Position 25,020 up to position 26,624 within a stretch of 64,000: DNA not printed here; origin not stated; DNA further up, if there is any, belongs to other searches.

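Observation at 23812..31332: Candidate new carotenoid-tailoring module: crtC, crtD and crtY interleaved with a P450, an ATP-grasp enzyme and a DUF2306-like membrane protein under shared PpsR-type boxes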

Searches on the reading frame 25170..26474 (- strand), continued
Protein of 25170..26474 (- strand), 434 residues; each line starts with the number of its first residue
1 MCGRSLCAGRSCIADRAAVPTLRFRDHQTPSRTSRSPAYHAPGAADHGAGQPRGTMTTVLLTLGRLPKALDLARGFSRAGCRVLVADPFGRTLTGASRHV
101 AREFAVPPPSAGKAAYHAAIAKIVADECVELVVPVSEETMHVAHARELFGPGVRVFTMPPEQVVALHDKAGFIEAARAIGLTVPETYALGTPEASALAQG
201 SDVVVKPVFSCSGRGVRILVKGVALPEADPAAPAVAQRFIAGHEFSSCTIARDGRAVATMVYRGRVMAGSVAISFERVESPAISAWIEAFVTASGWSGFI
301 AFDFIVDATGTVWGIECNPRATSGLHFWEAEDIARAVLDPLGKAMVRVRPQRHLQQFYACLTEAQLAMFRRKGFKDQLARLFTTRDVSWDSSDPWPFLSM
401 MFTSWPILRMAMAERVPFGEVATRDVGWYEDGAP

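Call 67: find_encoding_contigs(protein=P0155, flank=8000, max_places=1)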
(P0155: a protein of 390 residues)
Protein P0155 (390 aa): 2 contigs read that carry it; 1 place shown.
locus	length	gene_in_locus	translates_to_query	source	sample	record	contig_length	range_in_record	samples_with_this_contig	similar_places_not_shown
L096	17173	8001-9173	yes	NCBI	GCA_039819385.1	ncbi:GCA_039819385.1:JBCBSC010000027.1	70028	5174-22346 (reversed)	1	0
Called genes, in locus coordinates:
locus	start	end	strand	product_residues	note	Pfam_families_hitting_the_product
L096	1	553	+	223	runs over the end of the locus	PF00929:RNase_T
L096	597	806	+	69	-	-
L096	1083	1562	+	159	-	PF04519:Bactofilin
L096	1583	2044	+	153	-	PF04519:Bactofilin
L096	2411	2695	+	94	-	-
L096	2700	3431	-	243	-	-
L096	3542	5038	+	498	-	PF00890:FAD_binding_2 (weak), PF01266:DAO (faint), PF01593:Amino_oxidase, PF03486:HI0933_like (faint), PF07992:Pyr_redox_2 (faint), PF13450:NAD_binding_8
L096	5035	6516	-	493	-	PF00890:FAD_binding_2, PF01134:GIDA (faint), PF01266:DAO (weak), PF01593:Amino_oxidase, PF03486:HI0933_like (faint), PF07992:Pyr_redox_2 (weak), PF12831:FAD_oxidored (weak), PF13450:NAD_binding_8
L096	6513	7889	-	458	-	PF00067:p450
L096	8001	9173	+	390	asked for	PF02655:ATP-grasp_3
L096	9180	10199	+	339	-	PF00583:Acetyltransf_1 (weak)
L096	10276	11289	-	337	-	PF02276:CytoC_RC, PF14522:Cytochrome_C7 (faint)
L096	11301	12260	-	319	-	PF00124:Photo_RC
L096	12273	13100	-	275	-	PF00124:Photo_RC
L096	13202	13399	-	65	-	PF00556:LHC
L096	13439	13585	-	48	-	PF00556:LHC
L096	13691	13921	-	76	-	-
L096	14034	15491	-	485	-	PF00148:Oxidored_nitro, PF08369:PCP_red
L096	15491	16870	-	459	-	PF00148:Oxidored_nitro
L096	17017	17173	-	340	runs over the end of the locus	PF13500:AAA_26 (faint), PF00142:Fer4_NifH, PF02374:ArsA_ATPase (weak), PF10609:ParA (weak), PF13614:AAA_31, PF01656:CbiA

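Call 68: find_encoding_contigs(protein=P0126, flank=8000, max_places=1)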
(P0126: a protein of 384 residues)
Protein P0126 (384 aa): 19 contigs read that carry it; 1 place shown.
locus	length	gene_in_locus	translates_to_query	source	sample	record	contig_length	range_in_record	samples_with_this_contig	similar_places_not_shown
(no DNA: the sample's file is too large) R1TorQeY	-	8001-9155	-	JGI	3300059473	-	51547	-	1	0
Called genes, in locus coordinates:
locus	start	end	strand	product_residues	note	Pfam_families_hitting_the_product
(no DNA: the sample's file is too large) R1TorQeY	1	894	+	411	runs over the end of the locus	PF09587:PGA_cap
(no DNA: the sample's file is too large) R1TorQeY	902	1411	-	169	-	-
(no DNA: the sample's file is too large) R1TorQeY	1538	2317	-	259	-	PF00106:adh_short, PF08659:KR, PF13561:adh_short_C2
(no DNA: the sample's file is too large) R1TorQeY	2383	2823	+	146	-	PF21893:DUF6918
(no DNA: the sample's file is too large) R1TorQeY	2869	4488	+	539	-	PF00501:AMP-binding, PF13193:AMP-binding_C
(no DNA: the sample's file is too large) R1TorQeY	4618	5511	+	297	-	-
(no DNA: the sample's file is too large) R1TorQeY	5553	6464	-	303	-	PF00056:Ldh_1_N, PF02866:Ldh_1_C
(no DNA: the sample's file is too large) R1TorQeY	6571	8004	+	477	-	PF00067:p450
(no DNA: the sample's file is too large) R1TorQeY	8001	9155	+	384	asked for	PF02655:ATP-grasp_3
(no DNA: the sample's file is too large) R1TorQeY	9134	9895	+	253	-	-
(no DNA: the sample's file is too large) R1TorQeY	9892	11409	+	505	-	PF00070:Pyr_redox (faint), PF00890:FAD_binding_2 (weak), PF01266:DAO, PF01494:FAD_binding_3 (weak), PF01593:Amino_oxidase, PF07992:Pyr_redox_2 (weak), PF12831:FAD_oxidored (weak), PF13450:NAD_binding_8, +1 more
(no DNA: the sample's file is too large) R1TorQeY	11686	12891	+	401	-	PF25021:TEN_NHL (faint)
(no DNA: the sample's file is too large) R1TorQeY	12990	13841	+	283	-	PF25023:TEN_YD-shell, PF05593:RHS_repeat (faint)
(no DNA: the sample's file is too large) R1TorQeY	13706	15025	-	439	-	PF00999:Na_H_Exchanger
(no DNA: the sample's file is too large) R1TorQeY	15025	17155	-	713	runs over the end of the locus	PF02897:Peptidase_S9_N, PF00326:Peptidase_S9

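Call 69: find_encoding_contigs(protein=P0162, flank=8000, max_places=1)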
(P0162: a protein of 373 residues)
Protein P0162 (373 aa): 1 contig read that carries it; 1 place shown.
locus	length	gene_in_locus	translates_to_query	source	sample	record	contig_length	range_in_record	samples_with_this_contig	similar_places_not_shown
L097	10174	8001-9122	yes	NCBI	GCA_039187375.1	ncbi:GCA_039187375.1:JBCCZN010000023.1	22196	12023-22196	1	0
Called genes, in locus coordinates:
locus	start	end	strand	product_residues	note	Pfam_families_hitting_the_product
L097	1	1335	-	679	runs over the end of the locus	PF07715:Plug, PF00593:TonB_dep_Rec_b-barrel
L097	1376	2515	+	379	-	PF07995:GSDH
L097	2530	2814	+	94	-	-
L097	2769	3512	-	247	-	-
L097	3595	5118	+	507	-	PF00890:FAD_binding_2 (faint), PF01266:DAO (faint), PF01593:Amino_oxidase, PF03486:HI0933_like (faint), PF13450:NAD_binding_8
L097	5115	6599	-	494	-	PF00890:FAD_binding_2 (weak), PF01266:DAO (weak), PF01593:Amino_oxidase, PF01946:Thi4 (weak), PF03486:HI0933_like (faint), PF12831:FAD_oxidored (weak), PF13450:NAD_binding_8, PF01266:DAO, +1 more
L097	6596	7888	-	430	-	PF00067:p450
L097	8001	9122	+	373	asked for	PF02655:ATP-grasp_3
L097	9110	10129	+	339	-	-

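Call 70: find_encoding_contigs(protein=P0299, flank=8000, max_places=1)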
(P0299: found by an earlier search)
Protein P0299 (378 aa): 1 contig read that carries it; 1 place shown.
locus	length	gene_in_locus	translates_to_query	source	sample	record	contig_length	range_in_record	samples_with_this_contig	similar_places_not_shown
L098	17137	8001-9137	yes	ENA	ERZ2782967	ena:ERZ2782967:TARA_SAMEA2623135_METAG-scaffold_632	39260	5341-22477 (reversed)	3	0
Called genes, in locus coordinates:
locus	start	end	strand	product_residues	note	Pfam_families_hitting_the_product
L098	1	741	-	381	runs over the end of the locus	-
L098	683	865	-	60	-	-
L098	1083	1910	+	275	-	PF00089:Trypsin, PF13365:Trypsin_2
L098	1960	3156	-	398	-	-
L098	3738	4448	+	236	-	PF11227:DUF3025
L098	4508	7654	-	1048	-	PF00873:ACR_tran, PF02355:SecD_SecF_C (faint)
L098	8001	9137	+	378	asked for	PF02655:ATP-grasp_3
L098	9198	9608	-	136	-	PF01124:MAPEG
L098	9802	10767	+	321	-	PF16811:TAtT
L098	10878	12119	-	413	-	PF11901:DM9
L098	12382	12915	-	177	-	-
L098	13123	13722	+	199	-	-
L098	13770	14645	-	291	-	-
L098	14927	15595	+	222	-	-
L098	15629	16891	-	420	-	PF00515:TPR_1 (faint), PF07719:TPR_2 (faint), PF12895:ANAPC3 (faint), PF13176:TPR_7 (faint), PF13424:TPR_12 (faint), PF13428:TPR_14 (faint), PF13432:TPR_16 (faint), PF14559:TPR_19 (faint), +1 more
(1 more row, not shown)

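Call 77: search_protein_families(library=pfam, proteins=[L096:9180-10199:+, L097:9110-10129:+, L091:11140-12975:-, L092:4273-4668:+], max_evalue=1)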
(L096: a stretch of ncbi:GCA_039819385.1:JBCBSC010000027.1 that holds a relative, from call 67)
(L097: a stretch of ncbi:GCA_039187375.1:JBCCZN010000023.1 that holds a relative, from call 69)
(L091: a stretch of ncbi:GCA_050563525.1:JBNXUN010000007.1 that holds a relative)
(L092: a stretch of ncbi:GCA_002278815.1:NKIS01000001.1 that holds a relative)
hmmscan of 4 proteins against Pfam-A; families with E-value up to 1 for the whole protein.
L096:9180-10199:+ (339 aa): 4 families
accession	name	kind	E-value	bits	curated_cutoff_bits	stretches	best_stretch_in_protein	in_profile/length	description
PF00583.31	Acetyltransf_1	-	7.2e-06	26.7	20.7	1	40-139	25-115/116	Acetyltransferase (GNAT) family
PF13508.13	Acetyltransf_7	-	0.00016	22.4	27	1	48-112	6-58/84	Acetyltransferase (GNAT) domain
PF14542.12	Acetyltransf_CG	-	0.017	15.7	30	1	86-112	32-58/80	GCN5-related N-acetyl-transferase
PF08445.16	FR47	-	0.15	12.5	22.1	1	82-141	25-78/86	FR47-like protein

L097:9110-10129:+ (339 aa): 3 families
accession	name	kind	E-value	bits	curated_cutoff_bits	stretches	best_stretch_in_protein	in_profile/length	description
PF00583.31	Acetyltransf_1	-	6.8e-05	23.6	20.7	1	85-142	61-116/116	Acetyltransferase (GNAT) family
PF13302.13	Acetyltransf_3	-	0.0086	17.2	25.4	1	52-142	53-137/138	Acetyltransferase (GNAT) domain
PF08445.16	FR47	-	0.091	13.2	22.1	1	87-143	25-78/86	FR47-like protein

L091:11140-12975:- (611 aa): 0 families

L092:4273-4668:+ (131 aa): 1 family
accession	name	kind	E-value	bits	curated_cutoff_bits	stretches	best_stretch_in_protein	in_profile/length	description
PF16747.10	Adhesin_E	-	0.0016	19.1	23.7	1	31-128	11-109/109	Surface-adhesin protein E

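Call 88: find_homologous_proteins(query=P0155, max_evalue=1e-30)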
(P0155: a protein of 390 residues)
Query P0155 (390 aa): 645 proteins with E <= 1e-30 among 8000 candidates; the best 120 are listed.
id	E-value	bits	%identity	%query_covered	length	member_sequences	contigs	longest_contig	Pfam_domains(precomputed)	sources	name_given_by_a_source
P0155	7.4e-252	853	100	100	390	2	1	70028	PF02655.20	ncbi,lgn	ncbi:MAG: ATP-grasp domain-containing protein [Pseudomonadota bacterium]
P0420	1.7e-133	464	64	89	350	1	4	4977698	PF02655.20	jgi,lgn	-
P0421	1.4e-132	461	59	97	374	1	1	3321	PF02655.20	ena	-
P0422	5.1e-129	449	62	87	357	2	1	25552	PF02655.20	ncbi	-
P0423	1.3e-128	448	59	97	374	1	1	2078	PF02655.20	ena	-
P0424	4.3e-127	443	57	100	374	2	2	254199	PF02655.20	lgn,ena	-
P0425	5.7e-127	442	62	87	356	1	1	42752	PF02655.20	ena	-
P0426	1.6e-124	434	57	97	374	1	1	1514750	PF02655.20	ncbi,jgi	-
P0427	1.7e-124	434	57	97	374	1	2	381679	PF02655.20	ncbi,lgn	-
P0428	2.8e-124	433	57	97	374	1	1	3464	PF02655.20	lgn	-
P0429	9.5e-124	432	57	96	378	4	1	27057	PF02655.20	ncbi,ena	-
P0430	6.3e-123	429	57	96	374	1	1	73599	PF02655.20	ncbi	-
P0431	3.2e-118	413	57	98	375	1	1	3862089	PF02655.20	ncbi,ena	-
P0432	4.9e-115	403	52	96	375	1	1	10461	PF02655.20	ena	-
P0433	1.7e-114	401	53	98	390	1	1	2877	PF02655.20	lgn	-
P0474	1.4e-94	336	46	96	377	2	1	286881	PF02655.20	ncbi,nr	ncbi:MAG: ATP-grasp domain-containing protein [Woeseiaceae bacterium]|nr:ATP-grasp domain-containing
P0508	1.4e-86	309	41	96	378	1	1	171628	PF02655.20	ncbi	ncbi:MAG: ATP-grasp domain-containing protein [Hyphomicrobium sp.]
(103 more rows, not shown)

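Call 89: find_encoding_contigs(protein=P0474, flank=8000, max_places=1)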
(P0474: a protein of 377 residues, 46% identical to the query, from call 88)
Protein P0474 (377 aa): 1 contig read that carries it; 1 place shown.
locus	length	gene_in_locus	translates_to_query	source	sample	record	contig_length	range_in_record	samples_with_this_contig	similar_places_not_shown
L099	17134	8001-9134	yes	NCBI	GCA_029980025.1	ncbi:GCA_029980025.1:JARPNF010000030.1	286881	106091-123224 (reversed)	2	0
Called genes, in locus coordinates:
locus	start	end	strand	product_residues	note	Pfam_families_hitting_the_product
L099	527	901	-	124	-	PF00903:Glyoxalase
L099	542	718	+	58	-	-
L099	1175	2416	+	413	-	PF01266:DAO (faint), PF03486:HI0933_like (faint), PF07992:Pyr_redox_2, PF13450:NAD_binding_8 (faint), PF13738:Pyr_redox_3, PF00070:Pyr_redox, PF14759:Reductase_C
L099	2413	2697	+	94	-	-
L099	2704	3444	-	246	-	-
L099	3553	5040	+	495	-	PF00890:FAD_binding_2 (weak), PF01266:DAO (faint), PF01593:Amino_oxidase, PF03486:HI0933_like (faint), PF07992:Pyr_redox_2 (faint), PF13450:NAD_binding_8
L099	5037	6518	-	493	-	PF00890:FAD_binding_2 (faint), PF01266:DAO (weak), PF01593:Amino_oxidase, PF01946:Thi4 (faint), PF03486:HI0933_like (faint), PF07992:Pyr_redox_2 (faint), PF13450:NAD_binding_8, PF01266:DAO (weak), +1 more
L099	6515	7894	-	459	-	PF00067:p450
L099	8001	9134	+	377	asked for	PF02655:ATP-grasp_3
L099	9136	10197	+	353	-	PF00583:Acetyltransf_1 (weak), PF13508:Acetyltransf_7 (weak)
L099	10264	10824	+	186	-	PF13302:Acetyltransf_3, PF00583:Acetyltransf_1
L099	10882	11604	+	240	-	PF02517:Rce1-like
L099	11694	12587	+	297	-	PF00561:Abhydrolase_1, PF12697:Abhydrolase_6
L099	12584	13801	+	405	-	PF04422:FrhB_FdhB_N, PF04432:FrhB_FdhB_C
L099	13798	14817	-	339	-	PF02276:CytoC_RC, PF22113:Mtrc-MtrF_II-IV_dom (faint), PF14522:Cytochrome_C7 (faint)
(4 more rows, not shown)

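Call 90: find_encoding_contigs(protein=P0508, flank=8000, max_places=1)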
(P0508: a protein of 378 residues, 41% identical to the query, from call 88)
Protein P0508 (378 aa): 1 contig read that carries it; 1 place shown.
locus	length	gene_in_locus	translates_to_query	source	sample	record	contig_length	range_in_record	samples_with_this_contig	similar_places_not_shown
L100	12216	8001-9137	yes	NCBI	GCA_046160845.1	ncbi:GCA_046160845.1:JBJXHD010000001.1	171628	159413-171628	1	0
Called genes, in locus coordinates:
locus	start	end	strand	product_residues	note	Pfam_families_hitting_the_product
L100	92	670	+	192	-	-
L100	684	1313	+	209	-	-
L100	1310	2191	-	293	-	PF01149:Fapy_DNA_glyco, PF06831:H2TH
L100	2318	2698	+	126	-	PF07238:PilZ (weak)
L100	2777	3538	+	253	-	PF01209:Ubie_methyltran, PF13489:Methyltransf_23, PF13847:Methyltransf_31, PF08241:Methyltransf_11, PF08242:Methyltransf_12, PF13649:Methyltransf_25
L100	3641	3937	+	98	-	-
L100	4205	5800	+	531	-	PF03109:ABC1, PF27536:UbiB_helical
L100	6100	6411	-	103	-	PF02627:CMD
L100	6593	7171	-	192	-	PF04264:YceI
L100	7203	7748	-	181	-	PF01292:Ni_hydr_CYTB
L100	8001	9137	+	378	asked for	PF02655:ATP-grasp_3 (weak)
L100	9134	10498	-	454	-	PF00067:p450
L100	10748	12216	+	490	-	PF00890:FAD_binding_2 (weak), PF01266:DAO, PF01593:Amino_oxidase, PF03486:HI0933_like (faint), PF07992:Pyr_redox_2 (faint), PF12831:FAD_oxidored, PF13450:NAD_binding_8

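Call 91: find_encoding_contigs(protein=P0426, flank=8000, max_places=1)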
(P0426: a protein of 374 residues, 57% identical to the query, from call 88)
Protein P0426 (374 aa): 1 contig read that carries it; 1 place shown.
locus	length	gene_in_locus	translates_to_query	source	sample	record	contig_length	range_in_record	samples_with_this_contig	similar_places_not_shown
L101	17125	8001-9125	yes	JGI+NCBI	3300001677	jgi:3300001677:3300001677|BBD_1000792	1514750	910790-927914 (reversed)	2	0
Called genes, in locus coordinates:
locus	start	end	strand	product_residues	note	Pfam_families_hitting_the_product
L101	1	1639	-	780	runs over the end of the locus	PF02687:FtsX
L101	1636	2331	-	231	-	PF00005:ABC_tran, PF02463:SMC_N (faint), PF13304:AAA_21 (faint)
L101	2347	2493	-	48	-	-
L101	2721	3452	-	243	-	-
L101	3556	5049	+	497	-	PF00070:Pyr_redox (faint), PF00890:FAD_binding_2 (weak), PF01266:DAO (weak), PF01593:Amino_oxidase, PF03486:HI0933_like (faint), PF07992:Pyr_redox_2 (faint), PF13450:NAD_binding_8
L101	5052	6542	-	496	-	PF00890:FAD_binding_2 (weak), PF01266:DAO, PF01593:Amino_oxidase, PF03486:HI0933_like (faint), PF07992:Pyr_redox_2 (weak), PF12831:FAD_oxidored (weak), PF13450:NAD_binding_8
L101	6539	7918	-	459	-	PF00067:p450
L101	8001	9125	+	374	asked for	PF02655:ATP-grasp_3 (weak)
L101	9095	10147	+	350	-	-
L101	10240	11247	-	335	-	PF02276:CytoC_RC, PF14522:Cytochrome_C7 (faint)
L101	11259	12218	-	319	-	PF00124:Photo_RC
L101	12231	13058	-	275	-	PF00124:Photo_RC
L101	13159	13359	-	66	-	PF00556:LHC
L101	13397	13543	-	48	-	PF00556:LHC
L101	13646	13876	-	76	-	-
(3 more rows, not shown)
